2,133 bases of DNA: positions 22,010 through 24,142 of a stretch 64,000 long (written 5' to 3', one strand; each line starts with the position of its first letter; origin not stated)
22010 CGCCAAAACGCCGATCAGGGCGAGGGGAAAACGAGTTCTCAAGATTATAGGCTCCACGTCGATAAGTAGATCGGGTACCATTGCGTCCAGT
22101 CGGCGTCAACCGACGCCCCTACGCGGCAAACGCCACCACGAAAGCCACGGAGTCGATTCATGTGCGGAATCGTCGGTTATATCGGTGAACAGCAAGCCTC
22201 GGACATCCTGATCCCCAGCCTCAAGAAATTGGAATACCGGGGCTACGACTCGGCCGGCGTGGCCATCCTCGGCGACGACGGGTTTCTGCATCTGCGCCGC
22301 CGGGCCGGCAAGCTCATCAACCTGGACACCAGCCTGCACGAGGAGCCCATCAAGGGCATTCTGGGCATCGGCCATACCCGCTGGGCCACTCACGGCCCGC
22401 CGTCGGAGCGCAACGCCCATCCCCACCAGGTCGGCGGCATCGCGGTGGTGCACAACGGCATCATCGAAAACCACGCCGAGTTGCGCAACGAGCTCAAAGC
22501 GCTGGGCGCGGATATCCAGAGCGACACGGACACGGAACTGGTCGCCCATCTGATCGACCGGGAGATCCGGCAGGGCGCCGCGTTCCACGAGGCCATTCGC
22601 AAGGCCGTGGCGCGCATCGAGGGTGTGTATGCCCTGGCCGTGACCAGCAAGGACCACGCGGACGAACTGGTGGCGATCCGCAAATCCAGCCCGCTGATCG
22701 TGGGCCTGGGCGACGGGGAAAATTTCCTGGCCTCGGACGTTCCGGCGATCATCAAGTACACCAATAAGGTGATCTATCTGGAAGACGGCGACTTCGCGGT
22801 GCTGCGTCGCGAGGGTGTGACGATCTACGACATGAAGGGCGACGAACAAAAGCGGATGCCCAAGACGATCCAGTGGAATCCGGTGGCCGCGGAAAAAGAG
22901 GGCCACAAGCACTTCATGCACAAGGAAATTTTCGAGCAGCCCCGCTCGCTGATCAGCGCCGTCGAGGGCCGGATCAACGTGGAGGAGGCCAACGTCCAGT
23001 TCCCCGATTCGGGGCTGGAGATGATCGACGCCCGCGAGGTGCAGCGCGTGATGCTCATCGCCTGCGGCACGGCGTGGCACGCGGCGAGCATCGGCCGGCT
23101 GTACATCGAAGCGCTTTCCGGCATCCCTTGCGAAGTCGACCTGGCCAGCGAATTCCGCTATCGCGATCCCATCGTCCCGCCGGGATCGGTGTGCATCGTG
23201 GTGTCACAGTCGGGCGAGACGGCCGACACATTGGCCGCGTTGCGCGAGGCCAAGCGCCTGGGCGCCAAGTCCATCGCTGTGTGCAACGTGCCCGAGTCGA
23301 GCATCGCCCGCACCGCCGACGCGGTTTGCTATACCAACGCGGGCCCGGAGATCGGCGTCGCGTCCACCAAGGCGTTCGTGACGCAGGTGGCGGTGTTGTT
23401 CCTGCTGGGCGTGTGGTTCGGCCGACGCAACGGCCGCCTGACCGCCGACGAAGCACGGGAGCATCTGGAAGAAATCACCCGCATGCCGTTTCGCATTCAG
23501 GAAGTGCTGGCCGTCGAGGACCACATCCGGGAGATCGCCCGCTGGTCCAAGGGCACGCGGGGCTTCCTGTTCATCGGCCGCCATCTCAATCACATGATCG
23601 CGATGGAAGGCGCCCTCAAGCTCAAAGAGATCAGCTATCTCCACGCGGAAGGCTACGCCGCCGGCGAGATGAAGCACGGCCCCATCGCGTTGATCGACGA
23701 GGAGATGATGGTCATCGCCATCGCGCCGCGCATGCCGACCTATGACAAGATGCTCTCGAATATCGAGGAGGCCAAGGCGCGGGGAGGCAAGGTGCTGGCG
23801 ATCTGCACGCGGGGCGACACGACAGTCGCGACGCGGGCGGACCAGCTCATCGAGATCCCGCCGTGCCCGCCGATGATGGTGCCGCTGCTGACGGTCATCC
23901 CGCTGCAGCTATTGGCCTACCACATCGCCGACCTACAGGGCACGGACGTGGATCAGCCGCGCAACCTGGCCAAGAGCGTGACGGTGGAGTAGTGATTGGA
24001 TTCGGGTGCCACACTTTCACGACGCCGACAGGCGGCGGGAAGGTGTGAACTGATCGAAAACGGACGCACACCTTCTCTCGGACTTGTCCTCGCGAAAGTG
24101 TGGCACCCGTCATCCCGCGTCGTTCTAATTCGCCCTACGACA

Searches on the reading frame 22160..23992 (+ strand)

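Call 23: search_protein_families(library=pfam, proteins=[window:22160-23992:+], max_evalue=0.001)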
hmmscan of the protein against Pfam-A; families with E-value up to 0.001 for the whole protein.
window:22160-23992:+ (610 aa): 4 families
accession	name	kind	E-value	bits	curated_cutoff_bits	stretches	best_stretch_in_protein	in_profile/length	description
PF01380.27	SIS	-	7.2e-59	197.7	25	2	294-416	5-128/131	SIS domain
PF13522.11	GATase_6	-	3.2e-19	69.7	27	1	68-189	12-126/130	Glutamine amidotransferase domain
PF13537.11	GATase_7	-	3.4e-14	53.3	25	1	90-197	20-121/123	Glutamine amidotransferase domain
PF13580.11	SIS_2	-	0.00033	21.1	27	0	339-374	101-136/138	SIS domain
